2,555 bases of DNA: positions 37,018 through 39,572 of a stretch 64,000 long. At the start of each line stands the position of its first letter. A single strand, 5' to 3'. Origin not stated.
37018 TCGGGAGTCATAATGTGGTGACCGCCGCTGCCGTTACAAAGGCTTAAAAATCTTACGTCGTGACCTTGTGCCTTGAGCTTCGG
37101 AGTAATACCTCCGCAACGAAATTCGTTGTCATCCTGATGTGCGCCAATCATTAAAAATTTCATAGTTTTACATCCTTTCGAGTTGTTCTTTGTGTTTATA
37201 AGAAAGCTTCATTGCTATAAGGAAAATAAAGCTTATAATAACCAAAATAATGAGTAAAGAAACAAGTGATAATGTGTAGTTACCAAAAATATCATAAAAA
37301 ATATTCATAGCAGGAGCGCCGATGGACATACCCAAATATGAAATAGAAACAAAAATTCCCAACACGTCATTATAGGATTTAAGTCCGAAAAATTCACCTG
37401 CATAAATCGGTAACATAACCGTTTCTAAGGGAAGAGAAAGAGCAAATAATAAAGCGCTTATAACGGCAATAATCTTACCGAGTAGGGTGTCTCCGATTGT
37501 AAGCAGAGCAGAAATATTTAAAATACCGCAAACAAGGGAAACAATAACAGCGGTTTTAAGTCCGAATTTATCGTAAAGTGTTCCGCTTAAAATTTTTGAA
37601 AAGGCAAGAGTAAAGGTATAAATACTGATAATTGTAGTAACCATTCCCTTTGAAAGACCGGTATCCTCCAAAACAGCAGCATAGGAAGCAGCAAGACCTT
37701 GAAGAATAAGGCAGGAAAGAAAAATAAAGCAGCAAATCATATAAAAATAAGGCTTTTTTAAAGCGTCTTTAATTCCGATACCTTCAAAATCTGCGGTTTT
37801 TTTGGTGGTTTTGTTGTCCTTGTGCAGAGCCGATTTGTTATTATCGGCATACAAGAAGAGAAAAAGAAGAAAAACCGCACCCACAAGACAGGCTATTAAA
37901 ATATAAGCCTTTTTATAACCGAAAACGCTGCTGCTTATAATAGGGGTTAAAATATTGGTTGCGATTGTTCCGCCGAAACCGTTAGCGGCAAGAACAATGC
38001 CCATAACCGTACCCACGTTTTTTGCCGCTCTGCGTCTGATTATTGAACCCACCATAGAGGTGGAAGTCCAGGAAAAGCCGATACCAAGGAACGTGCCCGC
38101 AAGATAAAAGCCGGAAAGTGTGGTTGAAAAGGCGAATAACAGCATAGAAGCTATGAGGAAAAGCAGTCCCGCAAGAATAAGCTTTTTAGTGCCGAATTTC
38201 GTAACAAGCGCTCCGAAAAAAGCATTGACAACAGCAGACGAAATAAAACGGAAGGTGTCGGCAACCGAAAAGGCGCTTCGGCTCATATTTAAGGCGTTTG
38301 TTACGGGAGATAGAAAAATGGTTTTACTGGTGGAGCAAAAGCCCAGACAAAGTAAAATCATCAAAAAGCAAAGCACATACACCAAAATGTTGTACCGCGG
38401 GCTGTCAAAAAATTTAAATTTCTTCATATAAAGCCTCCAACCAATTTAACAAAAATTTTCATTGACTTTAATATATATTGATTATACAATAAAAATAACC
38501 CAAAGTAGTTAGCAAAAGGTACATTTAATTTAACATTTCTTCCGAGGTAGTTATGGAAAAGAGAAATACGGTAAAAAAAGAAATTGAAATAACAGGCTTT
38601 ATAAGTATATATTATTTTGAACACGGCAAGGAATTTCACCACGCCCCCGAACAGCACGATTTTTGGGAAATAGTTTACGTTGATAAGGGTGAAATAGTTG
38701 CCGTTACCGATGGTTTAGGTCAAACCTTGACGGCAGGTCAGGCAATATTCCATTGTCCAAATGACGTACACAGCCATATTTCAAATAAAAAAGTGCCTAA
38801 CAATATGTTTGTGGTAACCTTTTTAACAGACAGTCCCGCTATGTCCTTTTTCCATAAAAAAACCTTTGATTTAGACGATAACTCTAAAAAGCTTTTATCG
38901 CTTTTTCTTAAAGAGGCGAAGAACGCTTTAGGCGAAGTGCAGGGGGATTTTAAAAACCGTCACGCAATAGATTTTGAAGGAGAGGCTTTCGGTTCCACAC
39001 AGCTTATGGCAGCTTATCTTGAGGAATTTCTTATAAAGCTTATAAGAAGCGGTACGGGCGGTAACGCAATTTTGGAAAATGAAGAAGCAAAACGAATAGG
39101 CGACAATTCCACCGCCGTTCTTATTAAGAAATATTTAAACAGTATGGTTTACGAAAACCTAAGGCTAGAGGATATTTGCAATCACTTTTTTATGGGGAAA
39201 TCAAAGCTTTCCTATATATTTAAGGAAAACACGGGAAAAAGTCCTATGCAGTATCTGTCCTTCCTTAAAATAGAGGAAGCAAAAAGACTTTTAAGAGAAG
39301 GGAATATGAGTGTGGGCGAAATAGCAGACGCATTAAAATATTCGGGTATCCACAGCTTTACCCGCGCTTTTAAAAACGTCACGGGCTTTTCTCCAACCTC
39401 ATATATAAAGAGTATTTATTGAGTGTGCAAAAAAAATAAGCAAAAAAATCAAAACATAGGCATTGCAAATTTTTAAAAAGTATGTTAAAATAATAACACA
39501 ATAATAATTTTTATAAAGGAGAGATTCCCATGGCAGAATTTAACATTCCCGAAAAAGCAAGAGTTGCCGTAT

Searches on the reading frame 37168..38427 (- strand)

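Call 105: search_protein_families(library=pfam, proteins=[window:37168-38427:-], max_evalue=0.00001)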
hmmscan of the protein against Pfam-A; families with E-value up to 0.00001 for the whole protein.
window:37168-38427:- (419 aa): 1 family
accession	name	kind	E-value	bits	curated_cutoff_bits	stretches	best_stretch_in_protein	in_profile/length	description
PF07690.21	MFS_1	-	8.7e-32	110.8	33.4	1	24-325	4-305/347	Major Facilitator Superfamily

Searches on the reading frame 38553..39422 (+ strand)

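Call 105: search_protein_families(library=pfam, proteins=[window:38553-39422:+], max_evalue=0.00001)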
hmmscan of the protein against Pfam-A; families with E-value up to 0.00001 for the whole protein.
window:38553-39422:+ (289 aa): 3 families
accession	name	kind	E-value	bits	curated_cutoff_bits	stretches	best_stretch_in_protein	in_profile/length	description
PF12833.13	HTH_18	-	1.6e-19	70.4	33.6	1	208-286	1-79/80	Helix-turn-helix domain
PF00165.29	HTH_AraC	-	1.6e-16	60.4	26.6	1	250-286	7-42/42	Bacterial regulatory helix-turn-helix proteins, AraC family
PF02311.25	AraC_binding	-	5.9e-07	29.7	21.1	1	19-90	5-76/135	AraC-like ligand binding domain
